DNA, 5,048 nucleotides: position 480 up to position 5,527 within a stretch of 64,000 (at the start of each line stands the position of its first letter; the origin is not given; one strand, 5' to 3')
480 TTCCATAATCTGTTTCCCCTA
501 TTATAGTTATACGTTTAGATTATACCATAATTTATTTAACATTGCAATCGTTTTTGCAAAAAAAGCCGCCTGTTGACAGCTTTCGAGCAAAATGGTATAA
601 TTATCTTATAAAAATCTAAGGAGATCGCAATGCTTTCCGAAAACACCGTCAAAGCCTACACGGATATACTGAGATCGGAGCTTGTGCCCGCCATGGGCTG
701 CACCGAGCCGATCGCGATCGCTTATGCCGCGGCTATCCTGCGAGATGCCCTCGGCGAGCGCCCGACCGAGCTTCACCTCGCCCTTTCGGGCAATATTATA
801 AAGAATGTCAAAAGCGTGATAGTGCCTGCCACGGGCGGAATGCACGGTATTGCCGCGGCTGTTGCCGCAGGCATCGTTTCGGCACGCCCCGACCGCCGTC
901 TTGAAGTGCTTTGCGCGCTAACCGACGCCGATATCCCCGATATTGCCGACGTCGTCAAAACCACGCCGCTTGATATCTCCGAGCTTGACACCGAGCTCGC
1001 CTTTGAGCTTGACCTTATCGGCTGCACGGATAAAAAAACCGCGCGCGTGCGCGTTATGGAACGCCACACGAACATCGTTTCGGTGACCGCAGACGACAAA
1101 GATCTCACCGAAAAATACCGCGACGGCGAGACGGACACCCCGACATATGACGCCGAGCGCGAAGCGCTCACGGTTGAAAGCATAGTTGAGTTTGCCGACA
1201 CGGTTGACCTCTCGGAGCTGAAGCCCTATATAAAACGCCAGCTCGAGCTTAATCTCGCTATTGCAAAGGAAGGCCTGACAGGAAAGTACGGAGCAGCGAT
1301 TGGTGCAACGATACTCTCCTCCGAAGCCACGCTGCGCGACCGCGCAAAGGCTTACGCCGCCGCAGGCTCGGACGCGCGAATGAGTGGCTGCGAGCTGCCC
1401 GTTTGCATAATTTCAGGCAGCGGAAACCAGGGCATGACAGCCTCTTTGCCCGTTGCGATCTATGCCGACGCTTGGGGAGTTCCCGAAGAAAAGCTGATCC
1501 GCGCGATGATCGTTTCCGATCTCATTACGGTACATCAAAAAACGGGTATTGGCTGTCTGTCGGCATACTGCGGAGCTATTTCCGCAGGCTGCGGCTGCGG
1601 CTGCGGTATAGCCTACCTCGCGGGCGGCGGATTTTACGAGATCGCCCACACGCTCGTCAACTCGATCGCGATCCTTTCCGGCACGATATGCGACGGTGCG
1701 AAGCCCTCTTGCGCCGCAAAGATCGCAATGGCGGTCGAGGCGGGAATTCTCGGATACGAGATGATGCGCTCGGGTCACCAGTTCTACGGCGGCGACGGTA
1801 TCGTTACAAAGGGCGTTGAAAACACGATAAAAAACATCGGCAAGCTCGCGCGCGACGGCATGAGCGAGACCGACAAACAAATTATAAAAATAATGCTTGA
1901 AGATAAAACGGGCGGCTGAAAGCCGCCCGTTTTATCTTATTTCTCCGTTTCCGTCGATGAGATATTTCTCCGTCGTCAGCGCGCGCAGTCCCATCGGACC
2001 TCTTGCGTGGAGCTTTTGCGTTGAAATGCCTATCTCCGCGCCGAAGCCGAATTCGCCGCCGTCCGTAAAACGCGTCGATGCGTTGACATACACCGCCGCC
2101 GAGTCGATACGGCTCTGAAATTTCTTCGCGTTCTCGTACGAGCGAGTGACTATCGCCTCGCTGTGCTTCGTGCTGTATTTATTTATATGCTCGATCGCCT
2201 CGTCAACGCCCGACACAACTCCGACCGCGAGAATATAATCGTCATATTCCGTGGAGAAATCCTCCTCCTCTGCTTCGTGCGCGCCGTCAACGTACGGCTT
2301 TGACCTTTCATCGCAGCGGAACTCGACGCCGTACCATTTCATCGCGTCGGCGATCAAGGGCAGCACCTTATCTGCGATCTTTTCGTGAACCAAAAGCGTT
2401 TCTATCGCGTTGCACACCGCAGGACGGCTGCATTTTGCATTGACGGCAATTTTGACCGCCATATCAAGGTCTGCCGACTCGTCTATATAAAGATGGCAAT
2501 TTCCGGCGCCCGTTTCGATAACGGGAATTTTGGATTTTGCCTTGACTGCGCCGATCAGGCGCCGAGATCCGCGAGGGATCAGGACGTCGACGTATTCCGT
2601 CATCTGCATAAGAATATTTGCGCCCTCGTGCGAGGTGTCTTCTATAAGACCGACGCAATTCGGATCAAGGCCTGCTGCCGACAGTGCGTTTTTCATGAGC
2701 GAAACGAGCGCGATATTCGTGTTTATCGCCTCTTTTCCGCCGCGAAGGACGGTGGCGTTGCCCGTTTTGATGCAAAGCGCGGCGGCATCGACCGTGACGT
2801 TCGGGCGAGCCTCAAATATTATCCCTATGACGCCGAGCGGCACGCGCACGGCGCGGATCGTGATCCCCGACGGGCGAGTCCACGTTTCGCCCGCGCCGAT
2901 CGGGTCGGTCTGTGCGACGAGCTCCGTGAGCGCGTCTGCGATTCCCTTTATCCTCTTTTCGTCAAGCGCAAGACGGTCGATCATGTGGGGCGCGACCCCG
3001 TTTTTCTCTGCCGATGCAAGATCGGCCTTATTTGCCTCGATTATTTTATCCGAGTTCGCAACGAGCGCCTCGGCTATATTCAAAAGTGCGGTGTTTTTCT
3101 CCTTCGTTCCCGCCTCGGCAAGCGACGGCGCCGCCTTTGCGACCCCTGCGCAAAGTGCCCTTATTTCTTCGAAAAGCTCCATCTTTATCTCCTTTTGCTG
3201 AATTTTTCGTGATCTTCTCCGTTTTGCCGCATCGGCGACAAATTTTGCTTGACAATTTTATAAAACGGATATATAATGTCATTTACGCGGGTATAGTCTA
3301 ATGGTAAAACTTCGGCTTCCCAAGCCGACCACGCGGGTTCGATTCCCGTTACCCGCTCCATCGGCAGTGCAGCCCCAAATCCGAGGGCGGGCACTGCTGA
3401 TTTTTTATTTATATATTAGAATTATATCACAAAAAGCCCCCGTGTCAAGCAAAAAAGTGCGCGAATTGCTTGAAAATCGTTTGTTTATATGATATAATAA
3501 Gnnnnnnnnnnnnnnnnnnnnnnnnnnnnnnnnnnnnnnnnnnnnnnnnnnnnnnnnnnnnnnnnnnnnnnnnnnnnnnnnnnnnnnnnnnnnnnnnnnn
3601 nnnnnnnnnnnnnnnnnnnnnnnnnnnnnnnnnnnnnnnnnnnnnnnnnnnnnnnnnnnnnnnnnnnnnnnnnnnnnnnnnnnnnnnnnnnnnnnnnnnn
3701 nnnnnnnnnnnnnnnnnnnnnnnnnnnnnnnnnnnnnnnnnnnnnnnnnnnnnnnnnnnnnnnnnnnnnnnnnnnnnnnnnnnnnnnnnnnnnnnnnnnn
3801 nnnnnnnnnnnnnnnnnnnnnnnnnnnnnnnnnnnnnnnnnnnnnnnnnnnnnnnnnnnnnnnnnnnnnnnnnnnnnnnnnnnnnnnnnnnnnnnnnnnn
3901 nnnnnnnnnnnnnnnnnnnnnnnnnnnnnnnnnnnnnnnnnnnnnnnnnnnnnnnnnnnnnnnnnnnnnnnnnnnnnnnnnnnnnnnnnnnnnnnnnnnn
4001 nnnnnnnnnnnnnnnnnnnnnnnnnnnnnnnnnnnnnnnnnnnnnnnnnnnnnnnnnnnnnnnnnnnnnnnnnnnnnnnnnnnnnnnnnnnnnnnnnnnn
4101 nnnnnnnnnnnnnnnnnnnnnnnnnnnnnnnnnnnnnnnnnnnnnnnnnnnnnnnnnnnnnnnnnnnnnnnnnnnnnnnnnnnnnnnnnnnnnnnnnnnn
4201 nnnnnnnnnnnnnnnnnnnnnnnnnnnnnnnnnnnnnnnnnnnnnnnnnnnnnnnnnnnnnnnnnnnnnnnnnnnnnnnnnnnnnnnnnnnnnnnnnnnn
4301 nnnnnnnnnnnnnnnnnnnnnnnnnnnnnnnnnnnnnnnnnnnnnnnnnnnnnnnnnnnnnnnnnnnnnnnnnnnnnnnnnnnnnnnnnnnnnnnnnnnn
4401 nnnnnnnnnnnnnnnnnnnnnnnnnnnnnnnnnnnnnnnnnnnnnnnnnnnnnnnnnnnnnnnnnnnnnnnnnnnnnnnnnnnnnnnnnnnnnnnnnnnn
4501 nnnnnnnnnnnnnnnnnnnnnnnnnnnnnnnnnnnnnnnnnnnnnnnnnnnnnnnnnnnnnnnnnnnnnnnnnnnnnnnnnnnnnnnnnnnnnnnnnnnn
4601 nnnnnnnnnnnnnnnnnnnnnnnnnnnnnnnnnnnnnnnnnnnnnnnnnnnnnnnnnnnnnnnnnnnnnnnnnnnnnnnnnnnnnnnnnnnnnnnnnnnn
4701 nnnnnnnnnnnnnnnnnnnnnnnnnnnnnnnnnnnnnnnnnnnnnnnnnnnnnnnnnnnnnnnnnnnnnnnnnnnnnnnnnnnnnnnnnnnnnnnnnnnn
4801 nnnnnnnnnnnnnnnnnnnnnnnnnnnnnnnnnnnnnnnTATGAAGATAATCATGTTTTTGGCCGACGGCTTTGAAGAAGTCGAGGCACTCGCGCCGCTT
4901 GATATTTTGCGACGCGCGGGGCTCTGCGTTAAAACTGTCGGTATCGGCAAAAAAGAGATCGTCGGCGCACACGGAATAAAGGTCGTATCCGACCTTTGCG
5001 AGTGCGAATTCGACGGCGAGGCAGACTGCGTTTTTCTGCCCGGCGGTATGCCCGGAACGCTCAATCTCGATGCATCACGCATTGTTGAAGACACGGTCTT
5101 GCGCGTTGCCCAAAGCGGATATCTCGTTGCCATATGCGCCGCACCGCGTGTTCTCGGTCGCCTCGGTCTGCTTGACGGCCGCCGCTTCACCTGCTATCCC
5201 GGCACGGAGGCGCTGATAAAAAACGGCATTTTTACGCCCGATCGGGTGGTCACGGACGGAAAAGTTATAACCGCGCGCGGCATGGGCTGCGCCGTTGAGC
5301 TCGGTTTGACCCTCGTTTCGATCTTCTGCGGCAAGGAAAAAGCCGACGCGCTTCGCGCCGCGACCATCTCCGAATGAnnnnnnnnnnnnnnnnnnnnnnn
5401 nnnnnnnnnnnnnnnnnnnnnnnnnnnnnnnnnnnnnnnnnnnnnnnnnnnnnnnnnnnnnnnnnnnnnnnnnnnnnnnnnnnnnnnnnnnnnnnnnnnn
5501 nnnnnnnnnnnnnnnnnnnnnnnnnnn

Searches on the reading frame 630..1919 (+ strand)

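Call 21: search_protein_families(library=pfam, proteins=[window:630-1919:+], max_evalue=0.00001)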
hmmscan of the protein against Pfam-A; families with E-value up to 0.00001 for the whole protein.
window:630-1919:+ (429 aa): 1 family
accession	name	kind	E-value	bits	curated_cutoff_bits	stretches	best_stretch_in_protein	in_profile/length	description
PF03313.21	SDH_alpha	-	5.5e-58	197.1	26.4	1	177-420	22-260/260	Serine dehydratase alpha chain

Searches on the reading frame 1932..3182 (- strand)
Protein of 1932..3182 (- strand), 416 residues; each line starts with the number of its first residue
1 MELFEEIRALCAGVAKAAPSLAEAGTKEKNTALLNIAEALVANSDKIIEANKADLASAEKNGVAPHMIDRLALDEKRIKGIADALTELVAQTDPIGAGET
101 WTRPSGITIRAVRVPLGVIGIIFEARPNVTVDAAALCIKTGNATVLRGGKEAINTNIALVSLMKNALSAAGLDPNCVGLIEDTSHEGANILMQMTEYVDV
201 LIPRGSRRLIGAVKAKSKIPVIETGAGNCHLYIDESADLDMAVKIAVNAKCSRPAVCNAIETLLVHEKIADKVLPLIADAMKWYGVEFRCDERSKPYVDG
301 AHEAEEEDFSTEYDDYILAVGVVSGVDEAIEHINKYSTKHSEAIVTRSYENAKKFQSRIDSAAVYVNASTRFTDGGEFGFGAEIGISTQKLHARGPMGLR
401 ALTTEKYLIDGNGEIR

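Call 21: search_protein_families(library=pfam, proteins=[window:1932-3182:-], max_evalue=0.00001)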
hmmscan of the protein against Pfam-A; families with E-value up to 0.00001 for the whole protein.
window:1932-3182:- (416 aa): 1 family
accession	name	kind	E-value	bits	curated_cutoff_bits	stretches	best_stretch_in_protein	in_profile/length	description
PF00171.27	Aldedh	-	1.8e-22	80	23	1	6-283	30-295/461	Aldehyde dehydrogenase family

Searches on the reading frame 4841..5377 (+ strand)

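Call 21: search_protein_families(library=pfam, proteins=[window:4841-5377:+], max_evalue=0.00001)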
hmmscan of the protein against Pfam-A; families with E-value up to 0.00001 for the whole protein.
window:4841-5377:+ (178 aa): 1 family
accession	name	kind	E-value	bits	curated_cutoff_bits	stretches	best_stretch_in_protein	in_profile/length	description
PF01965.30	DJ-1_PfpI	-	5.4e-35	121.1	26.6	1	1-159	1-163/165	DJ-1/PfpI family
